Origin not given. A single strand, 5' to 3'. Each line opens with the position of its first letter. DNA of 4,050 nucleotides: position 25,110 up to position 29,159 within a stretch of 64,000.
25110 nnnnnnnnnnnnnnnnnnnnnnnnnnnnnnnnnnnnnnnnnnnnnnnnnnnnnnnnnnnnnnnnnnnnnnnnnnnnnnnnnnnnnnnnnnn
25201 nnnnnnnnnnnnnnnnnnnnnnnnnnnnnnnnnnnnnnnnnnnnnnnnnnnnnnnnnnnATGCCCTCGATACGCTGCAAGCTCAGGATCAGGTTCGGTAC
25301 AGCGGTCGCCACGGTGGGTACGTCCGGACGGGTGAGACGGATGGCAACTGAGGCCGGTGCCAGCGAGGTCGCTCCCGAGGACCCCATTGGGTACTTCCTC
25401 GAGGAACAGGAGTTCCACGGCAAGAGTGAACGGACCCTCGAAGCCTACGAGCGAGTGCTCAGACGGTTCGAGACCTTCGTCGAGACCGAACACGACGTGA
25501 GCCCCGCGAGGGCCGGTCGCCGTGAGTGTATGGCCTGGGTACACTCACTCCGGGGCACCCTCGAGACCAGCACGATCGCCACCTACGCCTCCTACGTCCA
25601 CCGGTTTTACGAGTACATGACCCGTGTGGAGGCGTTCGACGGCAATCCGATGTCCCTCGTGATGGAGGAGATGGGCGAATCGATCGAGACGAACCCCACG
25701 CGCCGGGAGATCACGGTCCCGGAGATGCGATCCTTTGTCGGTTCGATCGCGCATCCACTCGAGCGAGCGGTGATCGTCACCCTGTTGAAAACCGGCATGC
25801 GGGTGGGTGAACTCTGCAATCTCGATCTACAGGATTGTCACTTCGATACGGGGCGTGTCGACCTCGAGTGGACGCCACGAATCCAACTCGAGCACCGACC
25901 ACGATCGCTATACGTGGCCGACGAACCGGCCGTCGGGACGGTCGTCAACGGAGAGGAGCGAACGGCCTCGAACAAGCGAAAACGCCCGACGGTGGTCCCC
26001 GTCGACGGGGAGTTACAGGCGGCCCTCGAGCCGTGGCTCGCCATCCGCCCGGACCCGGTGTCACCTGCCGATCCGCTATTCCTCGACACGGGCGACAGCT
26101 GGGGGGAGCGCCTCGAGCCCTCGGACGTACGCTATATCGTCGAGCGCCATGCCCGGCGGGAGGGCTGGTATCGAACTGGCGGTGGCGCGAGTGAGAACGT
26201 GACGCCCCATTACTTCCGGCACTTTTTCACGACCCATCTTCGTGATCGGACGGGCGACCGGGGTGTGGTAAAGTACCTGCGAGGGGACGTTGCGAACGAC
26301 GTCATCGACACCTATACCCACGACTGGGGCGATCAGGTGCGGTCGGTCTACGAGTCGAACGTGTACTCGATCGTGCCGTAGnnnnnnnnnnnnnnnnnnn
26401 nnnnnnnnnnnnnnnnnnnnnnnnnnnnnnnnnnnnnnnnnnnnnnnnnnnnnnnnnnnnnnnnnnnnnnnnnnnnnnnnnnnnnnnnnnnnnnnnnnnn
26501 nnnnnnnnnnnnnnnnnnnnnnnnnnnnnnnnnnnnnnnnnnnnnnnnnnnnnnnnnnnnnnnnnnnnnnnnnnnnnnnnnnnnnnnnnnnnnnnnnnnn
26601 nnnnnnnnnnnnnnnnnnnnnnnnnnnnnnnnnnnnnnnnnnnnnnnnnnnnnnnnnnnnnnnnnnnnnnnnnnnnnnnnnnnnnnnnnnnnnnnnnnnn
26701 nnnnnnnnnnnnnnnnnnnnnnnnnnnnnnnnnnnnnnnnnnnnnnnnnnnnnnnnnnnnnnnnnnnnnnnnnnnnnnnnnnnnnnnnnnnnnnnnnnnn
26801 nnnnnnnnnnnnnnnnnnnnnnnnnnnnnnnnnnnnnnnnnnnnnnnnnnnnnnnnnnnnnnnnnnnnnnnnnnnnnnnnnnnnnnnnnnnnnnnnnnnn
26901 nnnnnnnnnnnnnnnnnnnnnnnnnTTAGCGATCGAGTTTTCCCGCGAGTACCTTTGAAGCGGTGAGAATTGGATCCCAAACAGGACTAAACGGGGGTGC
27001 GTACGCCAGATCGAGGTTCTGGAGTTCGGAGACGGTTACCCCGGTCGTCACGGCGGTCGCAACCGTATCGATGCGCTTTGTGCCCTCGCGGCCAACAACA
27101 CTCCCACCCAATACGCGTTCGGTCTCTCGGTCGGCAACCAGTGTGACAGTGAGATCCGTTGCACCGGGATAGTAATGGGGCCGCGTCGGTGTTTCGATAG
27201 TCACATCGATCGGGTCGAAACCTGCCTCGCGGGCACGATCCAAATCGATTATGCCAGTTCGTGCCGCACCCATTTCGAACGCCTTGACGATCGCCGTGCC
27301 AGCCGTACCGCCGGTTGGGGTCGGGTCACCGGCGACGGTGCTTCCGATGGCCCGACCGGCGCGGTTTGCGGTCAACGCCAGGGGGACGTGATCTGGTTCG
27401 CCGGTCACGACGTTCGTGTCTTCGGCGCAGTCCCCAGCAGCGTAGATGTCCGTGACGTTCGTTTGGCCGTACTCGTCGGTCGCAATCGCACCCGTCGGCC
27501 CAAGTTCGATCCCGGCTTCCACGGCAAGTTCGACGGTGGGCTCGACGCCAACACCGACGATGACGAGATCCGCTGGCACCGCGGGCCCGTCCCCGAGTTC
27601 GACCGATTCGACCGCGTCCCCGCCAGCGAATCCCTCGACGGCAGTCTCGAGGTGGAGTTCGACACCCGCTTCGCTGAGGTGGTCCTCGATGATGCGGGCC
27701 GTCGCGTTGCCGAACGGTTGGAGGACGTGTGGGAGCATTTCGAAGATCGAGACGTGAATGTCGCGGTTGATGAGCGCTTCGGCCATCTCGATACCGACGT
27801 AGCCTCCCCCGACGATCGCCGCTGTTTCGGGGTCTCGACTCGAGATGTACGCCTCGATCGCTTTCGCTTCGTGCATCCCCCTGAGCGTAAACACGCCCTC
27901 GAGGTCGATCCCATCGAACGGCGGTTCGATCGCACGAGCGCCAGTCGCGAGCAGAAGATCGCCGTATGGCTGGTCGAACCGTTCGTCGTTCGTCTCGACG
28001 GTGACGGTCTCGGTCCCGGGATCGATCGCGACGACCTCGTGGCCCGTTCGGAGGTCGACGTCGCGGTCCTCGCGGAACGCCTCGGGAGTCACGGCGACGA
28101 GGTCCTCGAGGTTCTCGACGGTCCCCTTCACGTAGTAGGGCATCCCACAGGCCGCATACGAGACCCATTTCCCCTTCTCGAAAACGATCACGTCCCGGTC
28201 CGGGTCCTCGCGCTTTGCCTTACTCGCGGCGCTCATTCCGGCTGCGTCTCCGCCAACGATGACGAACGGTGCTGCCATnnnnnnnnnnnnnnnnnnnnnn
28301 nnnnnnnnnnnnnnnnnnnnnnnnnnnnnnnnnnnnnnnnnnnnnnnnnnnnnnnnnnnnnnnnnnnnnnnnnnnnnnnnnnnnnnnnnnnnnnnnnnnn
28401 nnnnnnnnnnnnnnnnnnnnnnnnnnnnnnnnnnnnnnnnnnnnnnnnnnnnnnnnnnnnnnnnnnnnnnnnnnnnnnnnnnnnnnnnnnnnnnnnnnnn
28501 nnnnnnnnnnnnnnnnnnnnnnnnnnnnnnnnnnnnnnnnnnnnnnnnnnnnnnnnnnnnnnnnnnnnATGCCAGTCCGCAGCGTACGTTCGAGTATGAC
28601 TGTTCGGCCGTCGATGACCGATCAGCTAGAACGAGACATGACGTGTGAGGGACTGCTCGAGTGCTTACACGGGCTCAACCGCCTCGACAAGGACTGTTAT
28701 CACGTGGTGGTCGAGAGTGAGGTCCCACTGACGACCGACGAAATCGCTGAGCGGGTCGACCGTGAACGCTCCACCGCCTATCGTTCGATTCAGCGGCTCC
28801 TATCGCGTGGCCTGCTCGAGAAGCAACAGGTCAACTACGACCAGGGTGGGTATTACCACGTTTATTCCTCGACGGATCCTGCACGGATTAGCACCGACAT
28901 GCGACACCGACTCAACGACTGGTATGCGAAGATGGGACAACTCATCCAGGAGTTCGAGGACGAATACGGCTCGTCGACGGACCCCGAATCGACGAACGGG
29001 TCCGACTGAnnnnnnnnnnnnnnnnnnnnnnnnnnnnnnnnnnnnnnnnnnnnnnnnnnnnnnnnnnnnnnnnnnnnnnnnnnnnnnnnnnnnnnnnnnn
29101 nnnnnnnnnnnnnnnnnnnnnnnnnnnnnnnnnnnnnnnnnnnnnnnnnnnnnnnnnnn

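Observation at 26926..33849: Putative thiol/persulfide redox regulon with a shared TATTG-N11-CAATA operator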

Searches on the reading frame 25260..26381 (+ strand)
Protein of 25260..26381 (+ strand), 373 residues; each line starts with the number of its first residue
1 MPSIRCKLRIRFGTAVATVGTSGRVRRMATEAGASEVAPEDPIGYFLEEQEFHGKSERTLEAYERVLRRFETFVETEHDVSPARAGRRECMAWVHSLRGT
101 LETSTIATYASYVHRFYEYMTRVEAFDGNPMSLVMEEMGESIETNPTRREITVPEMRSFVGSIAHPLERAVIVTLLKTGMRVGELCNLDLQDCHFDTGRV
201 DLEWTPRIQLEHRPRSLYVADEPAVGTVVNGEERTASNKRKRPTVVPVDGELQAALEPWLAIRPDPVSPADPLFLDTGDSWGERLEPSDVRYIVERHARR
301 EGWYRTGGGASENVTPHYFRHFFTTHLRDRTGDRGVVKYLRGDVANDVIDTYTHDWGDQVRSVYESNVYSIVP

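Call 7: search_protein_families(library=pfam, proteins=[window:25260-26381:+])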
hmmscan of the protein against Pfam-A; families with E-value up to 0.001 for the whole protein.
window:25260-26381:+ (373 aa): 3 families
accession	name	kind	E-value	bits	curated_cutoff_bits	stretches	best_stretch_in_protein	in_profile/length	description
PF00589.27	Phage_integrase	-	3e-15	56.9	27.1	1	169-354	25-167/172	Phage integrase family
PF02899.23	Phage_int_SAM_1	-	7.4e-08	33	22.3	1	55-122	14-81/83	Phage integrase, N-terminal SAM-like domain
PF13495.12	Phage_int_SAM_4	-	1.1e-05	26.1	27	1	46-121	5-79/85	Phage integrase, N-terminal SAM-like domain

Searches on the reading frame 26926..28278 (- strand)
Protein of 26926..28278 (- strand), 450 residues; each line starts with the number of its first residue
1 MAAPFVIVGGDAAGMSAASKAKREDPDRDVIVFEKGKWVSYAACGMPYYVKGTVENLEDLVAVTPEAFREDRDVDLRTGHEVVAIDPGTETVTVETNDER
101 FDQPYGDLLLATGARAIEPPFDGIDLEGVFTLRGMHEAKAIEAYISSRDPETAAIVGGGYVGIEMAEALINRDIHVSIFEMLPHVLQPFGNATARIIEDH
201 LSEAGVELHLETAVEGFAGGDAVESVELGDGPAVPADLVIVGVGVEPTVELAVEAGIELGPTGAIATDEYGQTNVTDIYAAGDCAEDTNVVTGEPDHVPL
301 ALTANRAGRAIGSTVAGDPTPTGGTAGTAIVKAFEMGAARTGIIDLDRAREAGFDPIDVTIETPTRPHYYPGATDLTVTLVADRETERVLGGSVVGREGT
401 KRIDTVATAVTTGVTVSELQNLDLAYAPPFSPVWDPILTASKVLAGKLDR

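Call 7: search_protein_families(library=pfam, proteins=[window:26926-28278:-])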
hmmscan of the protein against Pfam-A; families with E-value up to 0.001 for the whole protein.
window:26926-28278:- (450 aa): 7 families
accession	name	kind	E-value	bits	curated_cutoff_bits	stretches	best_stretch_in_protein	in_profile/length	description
PF07992.20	Pyr_redox_2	-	4.8e-63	213.7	26.1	1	5-301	3-287/291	Pyridine nucleotide-disulphide oxidoreductase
PF00070.33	Pyr_redox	-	9.3e-20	71.4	22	1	153-228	2-79/82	Pyridine nucleotide-disulphide oxidoreductase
PF02852.28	Pyr_redox_dim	-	3.6e-13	50.1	25.3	1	335-433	8-105/110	Pyridine nucleotide-disulphide oxidoreductase, dimerisation domain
PF13450.12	NAD_binding_8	-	2.7e-09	37.6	21.9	0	7-36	1-28/68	NAD(P)-binding Rossmann-like domain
PF13738.12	Pyr_redox_3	-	2.4e-08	34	30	1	72-282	94-305/305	Pyridine nucleotide-disulphide oxidoreductase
PF03486.20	HI0933_like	-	5.8e-06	26.4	50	0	5-37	3-33/244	HI0933-like protein Rossmann domain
PF01266.30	DAO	-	6e-06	26.4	27.9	0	70-116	160-206/353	FAD dependent oxidoreductase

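Call 57: search_dna_similar(query=window:26926-28278:-, collection=plasmids, mode=protein, max_rows=25, max_evalue=1e-60)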
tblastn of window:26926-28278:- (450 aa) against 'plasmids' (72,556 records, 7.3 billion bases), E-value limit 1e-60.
Records with a match: 359; places in all: 377; records where one place covers at least 80% of the query: 359.
Best place of each record, by identity: 60-80% 23; <60% 336.
By first word of the organism name: Klebsiella 74; Citrobacter 55; Escherichia 39; Staphylococcus 15; Enterobacter 14; Raoultella 11; Leuconostoc 11; Enterococcus 10; Haloferax 9; Clostridium 9; and 58 more.
By predicted mobility (MOB-suite, as given by PLSDB): non-mobilizable 163; conjugative 126; mobilizable 70.
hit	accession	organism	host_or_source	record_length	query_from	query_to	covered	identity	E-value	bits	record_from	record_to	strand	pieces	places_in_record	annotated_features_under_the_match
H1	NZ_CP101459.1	Natrononativus amylolyticus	cell culture,sediment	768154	5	449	99%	76.4%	0e+0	626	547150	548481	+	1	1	FAD-dependent oxidoreductase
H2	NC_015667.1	Halopiger xanaduensis SH-6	sediment of Lake Shangmatala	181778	1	449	100%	75.5%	0e+0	613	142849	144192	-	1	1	FAD-dependent oxidoreductase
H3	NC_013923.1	Natrialba magadii ATCC 43099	-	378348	1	449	100%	75.3%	0e+0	652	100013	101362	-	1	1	FAD-dependent oxidoreductase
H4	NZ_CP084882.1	Natrinema zhouii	pure culture,Salt mine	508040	1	449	100%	74.4%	0e+0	613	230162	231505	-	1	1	FAD-dependent oxidoreductase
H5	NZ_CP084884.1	Natrinema zhouii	pure culture,Salt mine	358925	1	449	100%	74.2%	0e+0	613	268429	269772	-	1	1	FAD-dependent oxidoreductase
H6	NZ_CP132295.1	Natronococcus sp. AD-5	cell culture,sediment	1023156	1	449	100%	74.2%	0e+0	610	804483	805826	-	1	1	record has no annotation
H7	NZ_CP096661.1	Halorussus limi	cell culture,saline soil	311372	1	449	100%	72.8%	0e+0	611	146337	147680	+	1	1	FAD-dependent oxidoreductase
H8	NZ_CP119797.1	Halomontanus rarus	cell culture,sediment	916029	1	449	100%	72.8%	0e+0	601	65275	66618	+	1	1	FAD-dependent oxidoreductase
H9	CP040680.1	Halostella pelagica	pure culture,isolated from salted brown ...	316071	1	448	100%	73.0%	0e+0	608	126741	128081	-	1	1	record has no annotation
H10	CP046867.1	Salinibaculum litoreum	pure culture,isolated from salted brown ...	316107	1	448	100%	73.0%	0e+0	608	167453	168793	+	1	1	record has no annotation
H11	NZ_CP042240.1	Salarchaeum sp. JOR-1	Brine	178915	1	449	100%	72.2%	0e+0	601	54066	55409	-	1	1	FAD-dependent oxidoreductase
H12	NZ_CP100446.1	Natrinema caseinilyticum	marine sediment,sediment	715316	1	449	100%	71.9%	0e+0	618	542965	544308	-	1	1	FAD-dependent oxidoreductase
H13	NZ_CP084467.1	Halomicrobium salinisoli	cell culture,gobi saline soil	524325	1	449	100%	71.5%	0e+0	596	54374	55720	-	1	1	FAD-dependent oxidoreductase | M20/M25/M40 family metallo-hydrolase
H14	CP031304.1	Natrinema thermotolerans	Cell culture,Korean salt-fermented food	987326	1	449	100%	71.5%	0e+0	592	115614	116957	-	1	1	pyridine nucleotide-disulfide oxidoreductase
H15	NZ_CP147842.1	Salinirubellus sp. SYNS196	cell cuture,sediment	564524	1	450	100%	71.1%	0e+0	606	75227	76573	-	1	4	FAD-dependent oxidoreductase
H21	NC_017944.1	Haloferax mediterranei ATCC 33500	-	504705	4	449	99%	65.6%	6e-167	527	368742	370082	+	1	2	FAD-dependent oxidoreductase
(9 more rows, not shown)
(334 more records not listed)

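Call 58: get_annotated_region(hit=H3, flank=12000)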
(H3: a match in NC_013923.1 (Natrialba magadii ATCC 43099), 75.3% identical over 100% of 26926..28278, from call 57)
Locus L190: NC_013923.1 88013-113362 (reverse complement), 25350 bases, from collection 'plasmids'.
description: Natrialba magadii ATCC 43099 plasmid pNMAG01, complete sequence
organism: Natrialba magadii ATCC 43099 (NCBI taxid 547559)
taxonomy: Archaea; Euryarchaeota; Halobacteria; Halobacteriales; Natrialbaceae; Natrialba; Natrialba magadii; Natrialba magadii ATCC 43099
host: -; source: -; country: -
typing (MOB-suite, as given by PLSDB): non-mobilizable
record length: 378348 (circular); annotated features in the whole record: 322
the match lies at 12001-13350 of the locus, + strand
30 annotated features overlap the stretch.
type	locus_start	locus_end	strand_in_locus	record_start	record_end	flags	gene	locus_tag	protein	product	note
CDS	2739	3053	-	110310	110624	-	-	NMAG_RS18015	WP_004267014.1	hypothetical protein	-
CDS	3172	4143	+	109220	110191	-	-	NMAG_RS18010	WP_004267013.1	deoxyhypusine synthase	-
CDS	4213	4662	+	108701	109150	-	-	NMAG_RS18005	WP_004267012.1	pyridoxamine 5'-phosphate oxidase family protein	-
CDS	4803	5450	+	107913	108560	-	-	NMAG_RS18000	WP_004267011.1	helix-turn-helix domain-containing protein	-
CDS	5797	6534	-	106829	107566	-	-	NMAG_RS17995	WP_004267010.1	methyltransferase domain-containing protein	-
CDS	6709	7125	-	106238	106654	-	-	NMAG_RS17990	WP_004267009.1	universal stress protein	-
CDS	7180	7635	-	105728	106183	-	-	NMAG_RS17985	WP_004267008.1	universal stress protein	-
CDS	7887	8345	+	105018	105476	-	-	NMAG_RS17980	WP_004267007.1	universal stress protein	-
CDS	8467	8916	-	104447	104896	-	-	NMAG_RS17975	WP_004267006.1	hypothetical protein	-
CDS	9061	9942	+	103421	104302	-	-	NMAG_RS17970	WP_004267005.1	universal stress protein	-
CDS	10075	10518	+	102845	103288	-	trxA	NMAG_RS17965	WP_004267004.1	thioredoxin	-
CDS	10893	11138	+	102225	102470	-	-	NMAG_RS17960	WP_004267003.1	sulfurtransferase TusA family protein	-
CDS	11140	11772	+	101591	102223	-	-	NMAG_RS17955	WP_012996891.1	DsrE/DsrF/DrsH-like family protein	-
CDS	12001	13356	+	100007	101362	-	-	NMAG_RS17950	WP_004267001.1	FAD-dependent oxidoreductase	-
CDS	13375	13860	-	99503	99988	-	-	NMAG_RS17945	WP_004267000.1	hypothetical protein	-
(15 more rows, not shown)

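Call 59: get_annotated_region(hit=H21, flank=9000)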
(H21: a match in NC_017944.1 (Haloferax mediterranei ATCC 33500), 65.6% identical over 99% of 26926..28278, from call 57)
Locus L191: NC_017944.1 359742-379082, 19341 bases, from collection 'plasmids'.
description: Haloferax mediterranei ATCC 33500 plasmid pHM500, complete sequence
organism: Haloferax mediterranei ATCC 33500 (NCBI taxid 523841)
taxonomy: Archaea; Euryarchaeota; Halobacteria; Halobacteriales; Haloferacaceae; Haloferax; Haloferax mediterranei; Haloferax mediterranei ATCC 33500
host: -; source: -; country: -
typing (MOB-suite, as given by PLSDB): non-mobilizable
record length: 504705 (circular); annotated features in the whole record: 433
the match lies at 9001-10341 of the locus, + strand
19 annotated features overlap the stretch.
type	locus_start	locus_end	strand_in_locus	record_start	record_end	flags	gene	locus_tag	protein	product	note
CDS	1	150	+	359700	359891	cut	-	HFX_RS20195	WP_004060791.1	hypothetical protein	-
CDS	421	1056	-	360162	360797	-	-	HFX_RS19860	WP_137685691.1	hypothetical protein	-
CDS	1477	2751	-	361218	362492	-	-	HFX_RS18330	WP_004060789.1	IS4-like element ISHme2 family transposase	GO:0006313 - DNA transposition [Evidence IEA]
CDS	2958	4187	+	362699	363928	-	-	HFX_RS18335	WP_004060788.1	ABC transporter substrate-binding protein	-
CDS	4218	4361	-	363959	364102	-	-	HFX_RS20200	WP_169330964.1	HVO_A0556 family zinc finger protein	-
CDS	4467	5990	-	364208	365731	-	-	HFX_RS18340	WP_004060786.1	cobyric acid synthase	GO:0009236 - cobalamin biosynthetic process [Evidence IEA]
CDS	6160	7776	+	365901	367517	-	-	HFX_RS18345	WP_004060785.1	long-chain-fatty-acid--CoA ligase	-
CDS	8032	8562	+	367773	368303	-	-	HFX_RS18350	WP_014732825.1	DoxX family membrane protein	-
CDS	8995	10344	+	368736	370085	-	-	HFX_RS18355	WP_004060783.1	FAD-dependent oxidoreductase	-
CDS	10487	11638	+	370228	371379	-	trpB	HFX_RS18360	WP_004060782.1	tryptophan synthase subunit beta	GO:0000162 - tryptophan biosynthetic process [Evidence IEA]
CDS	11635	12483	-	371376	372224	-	-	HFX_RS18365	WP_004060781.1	carbon-nitrogen hydrolase family protein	-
CDS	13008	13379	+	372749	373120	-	-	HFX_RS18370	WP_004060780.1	cupin domain-containing protein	-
CDS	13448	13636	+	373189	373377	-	-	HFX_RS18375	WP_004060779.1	hypothetical protein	-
CDS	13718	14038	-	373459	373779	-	-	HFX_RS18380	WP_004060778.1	EthD family reductase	-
CDS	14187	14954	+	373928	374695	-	-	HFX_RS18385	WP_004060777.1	IclR family transcriptional regulator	GO:0006355 - regulation of DNA-templated transcription [Evidence IEA]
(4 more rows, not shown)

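Call 73: search_protein_families(library=ncbifam, proteins=[window:26926-28278:-], max_evalue=0.00001)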
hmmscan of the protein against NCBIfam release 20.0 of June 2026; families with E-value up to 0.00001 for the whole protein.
window:26926-28278:- (450 aa): 44 families (the best 25 are shown)
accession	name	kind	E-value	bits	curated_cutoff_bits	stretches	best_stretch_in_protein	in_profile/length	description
TIGR03385.1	CoA_CoA_reduc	equivalog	2.6e-129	431.9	578.8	1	6-438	3-436/439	CoA-disulfide reductase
NF007123.0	PRK09564.1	equivalog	1.5e-119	399.6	458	1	6-439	4-438/444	CoA-disulfide reductase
NF010037.0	PRK13512.1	equivalog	5.3e-79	266.1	394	1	5-433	4-426/438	CoA-disulfide reductase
NF046103.1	NOXase_Strep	equivalog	1.9e-63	215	600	1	6-433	3-430/442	H2O-forming NADH oxidase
NF045765.1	PhenlGlyoxDHPadH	equivalog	2.5e-44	151.8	475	1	3-323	3-315/416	NADH-dependent phenylglyoxylate dehydrogenase subunit epsilon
TIGR02374.1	nitri_red_nirB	equivalog_domain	5.4e-44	150.8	578.35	1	6-293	2-286/794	nitrite reductase large subunit NirB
NF042949.2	3PPDioc_HcaD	equivalog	1.4e-38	132.7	450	1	5-288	4-279/386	3-phenylpropionate/cinnamic acid dioxygenase ferredoxin--NAD(+) reductase subunit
TIGR01350.1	lipoamide_DH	equivalog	6.8e-34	117.4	408.8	1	89-288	116-312/461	dihydrolipoyl dehydrogenase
NF003437.0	PRK04965.1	equivalog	1.1e-33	116.8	392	1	1-291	1-281/378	NADH:flavorubredoxin reductase NorW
NF007286.0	PRK09754.1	equivalog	7.6e-31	107.3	447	1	5-287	6-279/400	phenylpropionate dioxygenase ferredoxin reductase subunit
NF041682.1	ant_diox_AndAa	equivalog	2.3e-29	102.3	650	1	3-292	4-286/406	anthranilate 1,2-dioxygenase system ferredoxin--NAD(+) reductase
NF004943.0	PRK06292.2-1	equivalog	3.2e-29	102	432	1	89-284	115-307/456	dihydrolipoyl dehydrogenase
TIGR02053.1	MerA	equivalog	8.4e-29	100.9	454.45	1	92-422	117-435/465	mercury(II) reductase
TIGR01424.1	gluta_reduc_2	equivalog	1.9e-25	89.3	606.05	1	89-418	117-427/446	glutathione-disulfide reductase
NF011565.0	PRK14989.1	subfamily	4.7e-25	87.8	883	1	27-292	30-290/847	nitrite reductase large subunit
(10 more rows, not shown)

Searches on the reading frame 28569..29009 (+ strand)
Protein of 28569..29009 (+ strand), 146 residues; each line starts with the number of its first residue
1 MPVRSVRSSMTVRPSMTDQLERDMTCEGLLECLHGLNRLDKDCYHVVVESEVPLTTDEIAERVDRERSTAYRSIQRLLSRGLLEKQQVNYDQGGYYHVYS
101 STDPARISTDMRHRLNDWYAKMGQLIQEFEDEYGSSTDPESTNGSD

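Call 7: search_protein_families(library=pfam, proteins=[window:28569-29009:+])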
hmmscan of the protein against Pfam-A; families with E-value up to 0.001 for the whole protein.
window:28569-29009:+ (146 aa): 10 families
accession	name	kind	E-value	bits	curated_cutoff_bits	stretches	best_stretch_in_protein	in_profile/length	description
PF01978.25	TrmB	-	4.6e-14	52.4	25.6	1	34-104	4-67/68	Sugar-specific transcriptional regulator TrmB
PF21984.2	DnaD_N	-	2.8e-06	27.9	27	1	55-100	37-82/101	DnaD N-terminal domain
PF25213.1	HVO_A0261_N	-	1.6e-05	25.2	35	1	51-91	22-62/86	HVO_A0261 N-terminal domain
PF12840.13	HTH_20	-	5.2e-05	23.6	27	1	50-85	15-50/51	Helix-turn-helix domain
PF24033.1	DUF7342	-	6.6e-05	23.4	31.6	1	45-137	9-104/150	Family of unknown function (DUF7342)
PF09339.16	HTH_IclR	-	7.3e-05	22.9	22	1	53-86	18-51/52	IclR helix-turn-helix domain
PF03965.22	Penicillinase_R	-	9.5e-05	23.2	22.6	1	48-127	12-93/115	Penicillinase repressor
PF01047.28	MarR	-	0.00022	21.5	24.6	1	53-88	17-52/59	MarR family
PF12802.13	MarR_2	-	0.00066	20.2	27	1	53-88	19-55/61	MarR family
PF08279.18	HTH_11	-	0.00079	19.7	25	0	47-81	9-43/55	HTH domain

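Call 73: search_protein_families(library=ncbifam, proteins=[window:28596-29009:+], max_evalue=0.00001)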
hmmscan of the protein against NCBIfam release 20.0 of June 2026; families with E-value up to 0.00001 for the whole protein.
window:28596-29009:+ (137 aa): 2 families
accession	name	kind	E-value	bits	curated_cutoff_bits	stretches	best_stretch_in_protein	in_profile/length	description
NF053606.1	Sta1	subfamily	2e-19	69.5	80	1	12-109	3-100/100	Sta1 family transcriptional regulator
NF040939.2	trans_reg_lrs14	equivalog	9.3e-11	41.7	90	1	12-106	4-99/103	Lrs14 family HTH-type transcriptional regulator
